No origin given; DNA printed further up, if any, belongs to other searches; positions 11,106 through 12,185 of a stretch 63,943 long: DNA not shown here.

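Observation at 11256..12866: Recurrent two-gene cassette: catalytic amidohydrolase-2 protein plus a partner that has lost the catalytic residues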

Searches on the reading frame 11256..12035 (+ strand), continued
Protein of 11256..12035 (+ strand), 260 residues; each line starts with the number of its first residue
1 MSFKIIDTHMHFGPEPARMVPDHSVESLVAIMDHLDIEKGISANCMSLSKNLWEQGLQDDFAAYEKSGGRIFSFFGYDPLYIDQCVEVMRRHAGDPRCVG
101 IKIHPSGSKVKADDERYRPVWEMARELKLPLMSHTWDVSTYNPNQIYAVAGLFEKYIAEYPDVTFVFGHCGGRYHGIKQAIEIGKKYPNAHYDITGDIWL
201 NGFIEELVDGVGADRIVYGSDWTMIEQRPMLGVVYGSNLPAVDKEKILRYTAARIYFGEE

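Call 35: search_solved_structures(query=A2, max_evalue=0.1, show_alignments=5)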
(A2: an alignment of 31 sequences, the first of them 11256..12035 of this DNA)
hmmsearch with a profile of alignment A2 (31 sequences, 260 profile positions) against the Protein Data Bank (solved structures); distinct sequences matched with E-value up to 0.1: 45.
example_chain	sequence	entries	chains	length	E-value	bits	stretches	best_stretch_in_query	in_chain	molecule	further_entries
3nur_A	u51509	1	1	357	1e-11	48.1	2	187-256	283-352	Amidohydrolase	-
4ifr_A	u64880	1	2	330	3.8e-11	46.2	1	193-257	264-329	2-amino-3-carboxymuconate 6-semialdehyde decarboxylase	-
4ifk_A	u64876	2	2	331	3.9e-11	46.2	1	193-257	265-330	2-amino-3-carboxymuconate 6-semialdehyde decarboxylase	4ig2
8yt2_A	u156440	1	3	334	1.1e-10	44.7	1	196-258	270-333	2-amino-3-carboxymuconate 6-semialdehyde decarboxylase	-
2hbv_A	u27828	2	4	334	1.3e-10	44.5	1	196-258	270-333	2-amino-3-carboxymuconate 6-semialdehyde decarboxylase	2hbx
3cjp_A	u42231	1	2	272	1.4e-10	44.3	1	36-258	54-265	Predicted amidohydrolase, dihydroorotase family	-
6mgs_A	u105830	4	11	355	1.4e-10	44.3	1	196-258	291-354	2-amino-3-carboxymuconate 6-semialdehyde decarboxylase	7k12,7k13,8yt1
6mgt_A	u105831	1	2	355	1.6e-10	44.2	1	196-258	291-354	2-amino-3-carboxymuconate 6-semialdehyde decarboxylase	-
4ifk_B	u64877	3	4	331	1.8e-10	44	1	196-257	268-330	2-amino-3-carboxymuconate 6-semialdehyde decarboxylase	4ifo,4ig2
4era_A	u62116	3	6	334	2.6e-10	43.4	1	197-258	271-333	2-amino-3-carboxymuconate 6-semialdehyde decarboxylase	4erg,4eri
4epk_A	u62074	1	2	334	2.7e-10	43.4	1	197-258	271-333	2-amino-3-carboxymuconate 6-semialdehyde decarboxylase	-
4icm_A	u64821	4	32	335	6.7e-10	42.1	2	28-134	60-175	5-carboxyvanillate decarboxylase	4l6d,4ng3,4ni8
3s4t_A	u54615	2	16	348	8.2e-10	41.8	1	186-258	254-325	Amidohydrolase 2 | Gamma-resorcylate decarboxylase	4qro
2dvt_A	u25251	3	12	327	4.1e-09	39.5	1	187-257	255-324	Thermophilic reversible gamma-resorcylate decarboxylase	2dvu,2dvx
4inf_A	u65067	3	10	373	6.3e-09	38.9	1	28-133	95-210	METAL-DEPENDENT HYDROLASE | 5-Carboxyvanillate Decarboxylase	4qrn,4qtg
6uvz_A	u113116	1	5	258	0.0002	24.1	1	152-257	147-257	Amidohydrolase 2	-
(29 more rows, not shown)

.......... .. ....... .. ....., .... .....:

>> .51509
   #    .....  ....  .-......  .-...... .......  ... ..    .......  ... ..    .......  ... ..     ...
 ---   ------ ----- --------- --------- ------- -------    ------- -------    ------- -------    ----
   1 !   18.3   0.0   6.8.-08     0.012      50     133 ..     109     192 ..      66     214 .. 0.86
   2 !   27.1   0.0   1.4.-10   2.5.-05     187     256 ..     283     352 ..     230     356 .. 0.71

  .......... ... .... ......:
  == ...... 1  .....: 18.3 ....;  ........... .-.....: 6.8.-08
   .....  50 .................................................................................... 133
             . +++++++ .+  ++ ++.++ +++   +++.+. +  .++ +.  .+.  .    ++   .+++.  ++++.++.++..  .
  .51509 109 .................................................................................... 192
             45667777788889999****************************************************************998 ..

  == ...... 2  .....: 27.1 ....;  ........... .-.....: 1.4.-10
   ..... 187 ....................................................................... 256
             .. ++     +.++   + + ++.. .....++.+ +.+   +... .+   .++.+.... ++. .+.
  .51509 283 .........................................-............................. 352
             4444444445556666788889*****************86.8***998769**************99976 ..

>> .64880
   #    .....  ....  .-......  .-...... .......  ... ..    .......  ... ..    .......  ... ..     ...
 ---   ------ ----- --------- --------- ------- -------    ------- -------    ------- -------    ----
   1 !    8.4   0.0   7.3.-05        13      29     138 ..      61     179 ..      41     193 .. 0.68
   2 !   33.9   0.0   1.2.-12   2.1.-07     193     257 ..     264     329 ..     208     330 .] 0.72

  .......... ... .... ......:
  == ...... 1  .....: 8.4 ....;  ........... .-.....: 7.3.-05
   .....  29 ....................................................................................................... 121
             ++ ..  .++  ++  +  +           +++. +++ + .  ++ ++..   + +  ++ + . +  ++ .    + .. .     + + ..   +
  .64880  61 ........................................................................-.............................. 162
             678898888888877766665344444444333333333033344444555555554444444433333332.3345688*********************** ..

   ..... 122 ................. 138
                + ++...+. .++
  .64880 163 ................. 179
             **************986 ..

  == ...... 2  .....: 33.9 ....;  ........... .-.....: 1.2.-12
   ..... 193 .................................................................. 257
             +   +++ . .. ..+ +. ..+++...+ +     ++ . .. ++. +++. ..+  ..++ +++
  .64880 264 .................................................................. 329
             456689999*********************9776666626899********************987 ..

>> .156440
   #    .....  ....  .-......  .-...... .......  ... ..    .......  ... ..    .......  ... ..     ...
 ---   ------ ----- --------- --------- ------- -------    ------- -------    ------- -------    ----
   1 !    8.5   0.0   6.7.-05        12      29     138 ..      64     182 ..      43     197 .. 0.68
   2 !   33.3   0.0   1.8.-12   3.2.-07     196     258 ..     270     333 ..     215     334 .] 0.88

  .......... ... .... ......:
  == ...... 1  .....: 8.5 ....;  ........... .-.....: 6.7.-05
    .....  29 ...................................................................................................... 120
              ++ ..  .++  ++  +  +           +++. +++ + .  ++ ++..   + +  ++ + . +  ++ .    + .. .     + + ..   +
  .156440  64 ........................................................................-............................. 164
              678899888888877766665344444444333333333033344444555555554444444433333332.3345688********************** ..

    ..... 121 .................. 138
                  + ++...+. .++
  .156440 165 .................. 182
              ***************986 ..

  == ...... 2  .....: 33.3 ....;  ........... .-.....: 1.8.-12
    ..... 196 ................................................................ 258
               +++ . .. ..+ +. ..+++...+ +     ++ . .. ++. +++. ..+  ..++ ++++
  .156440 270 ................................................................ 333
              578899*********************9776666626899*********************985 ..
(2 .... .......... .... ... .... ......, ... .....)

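Call 37: find_related_loci(query=A2, collection=metagenome_contigs, flank=6000)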
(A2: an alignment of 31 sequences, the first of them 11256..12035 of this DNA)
Query A2 (260 aa) in metagenome_contigs; peptide patterns used: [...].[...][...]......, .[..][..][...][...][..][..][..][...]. (x = any residue, [..] = any of these).
410 stretches matched a pattern; 288 encode a relative of the query (tblastn E <= 1e-3); the best 80 are kept; 80 distinct loci.
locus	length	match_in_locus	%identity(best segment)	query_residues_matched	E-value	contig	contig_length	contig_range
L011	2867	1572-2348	70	1-260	4e-132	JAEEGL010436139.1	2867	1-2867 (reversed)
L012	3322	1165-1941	56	1-260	9e-98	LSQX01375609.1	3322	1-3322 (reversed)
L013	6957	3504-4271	48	3-259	4e-84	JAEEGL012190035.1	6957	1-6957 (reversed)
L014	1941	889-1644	42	5-256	3e-71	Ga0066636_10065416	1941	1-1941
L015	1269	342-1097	44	5-256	2e-72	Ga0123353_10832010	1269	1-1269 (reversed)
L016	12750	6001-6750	44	5-256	9e-66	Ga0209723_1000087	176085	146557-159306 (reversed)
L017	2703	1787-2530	42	5-256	1e-66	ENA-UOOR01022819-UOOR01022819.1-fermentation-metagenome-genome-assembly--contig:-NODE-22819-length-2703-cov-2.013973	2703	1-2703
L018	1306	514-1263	42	5-256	2e-69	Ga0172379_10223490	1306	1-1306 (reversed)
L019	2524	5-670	45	35-256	5e-64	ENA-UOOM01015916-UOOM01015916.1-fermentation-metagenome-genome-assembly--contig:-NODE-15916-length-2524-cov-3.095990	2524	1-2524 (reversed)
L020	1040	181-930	41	5-256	7e-67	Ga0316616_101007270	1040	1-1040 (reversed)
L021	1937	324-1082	42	5-256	3e-63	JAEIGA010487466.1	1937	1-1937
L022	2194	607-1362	42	5-256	5e-62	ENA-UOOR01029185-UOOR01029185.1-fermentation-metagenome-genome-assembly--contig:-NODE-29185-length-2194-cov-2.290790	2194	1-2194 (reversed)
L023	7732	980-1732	39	6-256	3e-60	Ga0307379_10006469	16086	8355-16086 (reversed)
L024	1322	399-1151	40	5-256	5e-63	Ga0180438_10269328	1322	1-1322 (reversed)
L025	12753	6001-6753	40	6-256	1e-59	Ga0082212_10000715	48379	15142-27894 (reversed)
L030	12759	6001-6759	41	5-260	9e-60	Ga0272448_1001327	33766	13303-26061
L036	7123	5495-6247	40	4-256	6e-53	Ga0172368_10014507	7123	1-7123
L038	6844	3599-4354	38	5-256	3e-52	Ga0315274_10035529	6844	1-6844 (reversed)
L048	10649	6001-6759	36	2-256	5e-46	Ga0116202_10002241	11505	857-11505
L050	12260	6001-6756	34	3-256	8e-46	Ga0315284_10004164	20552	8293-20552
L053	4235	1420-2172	35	5-256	5e-45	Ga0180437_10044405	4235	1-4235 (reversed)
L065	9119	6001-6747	31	1-255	4e-33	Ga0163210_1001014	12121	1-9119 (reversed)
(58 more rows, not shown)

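Call 46: search_protein_families(library=pfam, proteins=[L030:8139-8924:+, L065:2460-3620:+, L036:2951-3706:+, L053:2300-3853:+, L038:1195-1935:+, L013:6007-6957:+, L048:3766-5187:+, L019:1654-2022:+], max_evalue=0.001)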
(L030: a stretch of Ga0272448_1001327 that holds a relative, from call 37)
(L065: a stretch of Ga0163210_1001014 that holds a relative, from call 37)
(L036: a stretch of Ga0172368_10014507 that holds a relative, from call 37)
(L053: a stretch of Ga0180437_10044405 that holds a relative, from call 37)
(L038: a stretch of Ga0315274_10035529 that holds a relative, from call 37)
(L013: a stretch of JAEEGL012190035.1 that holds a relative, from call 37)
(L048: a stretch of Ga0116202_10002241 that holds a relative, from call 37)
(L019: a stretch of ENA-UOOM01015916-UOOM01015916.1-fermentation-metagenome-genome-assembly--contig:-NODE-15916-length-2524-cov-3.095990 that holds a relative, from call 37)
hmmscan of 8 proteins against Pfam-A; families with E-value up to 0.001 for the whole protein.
L030:8139-8924:+ (262 aa): 4 families
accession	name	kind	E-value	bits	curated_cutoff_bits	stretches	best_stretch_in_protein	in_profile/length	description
PF13561.12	adh_short_C2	-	8.7e-56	189.6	27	1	21-257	5-235/236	Enoyl-(Acyl carrier protein) reductase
PF00106.31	adh_short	-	4.9e-45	153.9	26.6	1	14-206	2-190/195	short chain dehydrogenase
PF08659.16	KR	-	1.7e-12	48.1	22.6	1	15-182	3-166/180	KR domain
PF23441.1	SDR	-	1.8e-09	37.8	27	1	10-255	5-253/258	SDR-like rossmann domain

L065:2460-3620:+ (387 aa): 1 family
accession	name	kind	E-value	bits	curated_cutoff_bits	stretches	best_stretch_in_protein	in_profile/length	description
PF01208.23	URO-D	-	6.3e-23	81.8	23.9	1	186-386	156-345/346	Uroporphyrinogen decarboxylase (URO-D)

L036:2951-3706:+ (252 aa): 0 families

L053:2300-3853:+ (518 aa): 1 family
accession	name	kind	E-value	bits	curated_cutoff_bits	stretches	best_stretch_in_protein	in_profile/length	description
PF06253.16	MTTB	-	5.4e-50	170.3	25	1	17-513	31-496/500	Trimethylamine methyltransferase (MTTB)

L038:1195-1935:+ (247 aa): 4 families
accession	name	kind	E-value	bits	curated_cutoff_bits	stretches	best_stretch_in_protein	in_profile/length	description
PF00005.33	ABC_tran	-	6.4e-33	114.7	25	1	23-176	1-137/137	ABC transporter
PF13304.12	AAA_21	-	1.7e-06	28.8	27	0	36-55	2-21/304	AAA domain, putative AbiEii toxin, Type IV TA system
PF09818.15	ABC_ATPase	-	5.6e-06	26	23.2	0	147-230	157-256/283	P-loop domain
PF13175.12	AAA_15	-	0.00026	21.2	32.1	1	24-128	15-136/374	AAA ATPase domain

L013:6007-6957:+ (317 aa): 3 families
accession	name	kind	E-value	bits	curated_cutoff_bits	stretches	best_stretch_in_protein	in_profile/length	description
PF20434.5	BD-FAE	-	2.9e-15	56.8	26.8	1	94-265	7-200/215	BD-FAE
PF07859.19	Abhydrolase_3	-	3.8e-08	33.8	25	1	108-184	6-84/210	alpha/beta hydrolase fold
PF00326.27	Peptidase_S9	-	5.2e-08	33.1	22.6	1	146-297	42-190/213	Prolyl oligopeptidase family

L048:3766-5187:+ (474 aa): 1 family
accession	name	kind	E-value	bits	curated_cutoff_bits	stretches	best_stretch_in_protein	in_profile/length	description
PF00202.27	Aminotran_3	-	1.2e-71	242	30.5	1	64-468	12-403/403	Aminotransferase class-III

L019:1654-2022:+ (123 aa): 1 family
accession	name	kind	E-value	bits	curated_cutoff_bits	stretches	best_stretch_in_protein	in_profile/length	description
PF05336.19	rhaM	-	9.3e-24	84.1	23.4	1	21-109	1-90/105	L-rhamnose mutarotase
